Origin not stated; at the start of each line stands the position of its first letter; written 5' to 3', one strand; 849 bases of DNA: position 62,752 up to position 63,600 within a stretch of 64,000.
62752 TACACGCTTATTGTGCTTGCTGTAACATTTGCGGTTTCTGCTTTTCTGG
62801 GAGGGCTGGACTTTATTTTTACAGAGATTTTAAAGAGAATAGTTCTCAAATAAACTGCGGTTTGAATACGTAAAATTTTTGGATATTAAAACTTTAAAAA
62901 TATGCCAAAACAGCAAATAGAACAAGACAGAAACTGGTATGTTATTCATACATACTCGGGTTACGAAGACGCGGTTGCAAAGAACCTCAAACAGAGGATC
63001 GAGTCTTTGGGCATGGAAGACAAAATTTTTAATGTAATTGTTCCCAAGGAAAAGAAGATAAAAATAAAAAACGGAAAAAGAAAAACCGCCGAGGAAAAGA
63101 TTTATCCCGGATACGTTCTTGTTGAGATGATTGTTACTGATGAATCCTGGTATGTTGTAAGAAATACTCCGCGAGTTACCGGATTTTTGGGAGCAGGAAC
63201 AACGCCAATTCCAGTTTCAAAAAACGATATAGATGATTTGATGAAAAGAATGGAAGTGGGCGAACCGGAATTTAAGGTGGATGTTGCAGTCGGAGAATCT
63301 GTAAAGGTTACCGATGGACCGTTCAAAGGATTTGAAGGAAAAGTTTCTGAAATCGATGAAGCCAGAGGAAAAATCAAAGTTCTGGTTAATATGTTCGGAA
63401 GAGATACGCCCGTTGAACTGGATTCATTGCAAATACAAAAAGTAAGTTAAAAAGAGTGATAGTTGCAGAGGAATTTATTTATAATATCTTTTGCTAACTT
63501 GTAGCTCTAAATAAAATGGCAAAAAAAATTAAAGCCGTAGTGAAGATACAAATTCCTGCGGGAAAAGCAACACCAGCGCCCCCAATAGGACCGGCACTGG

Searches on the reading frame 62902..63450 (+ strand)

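Call 39: search_protein_families(library=pfam, proteins=[window:62902-63450:+], max_evalue=0.001)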
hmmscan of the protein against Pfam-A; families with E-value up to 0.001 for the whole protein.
window:62902-63450:+ (182 aa): 2 families
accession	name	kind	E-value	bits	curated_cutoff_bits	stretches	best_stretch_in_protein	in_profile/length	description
PF02357.24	NusG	-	1.1e-29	103.3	22.2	1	11-113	2-92/93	Transcription termination factor nusG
PF00467.35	KOW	-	1.9e-08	34.2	22.3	1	130-159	1-30/32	KOW motif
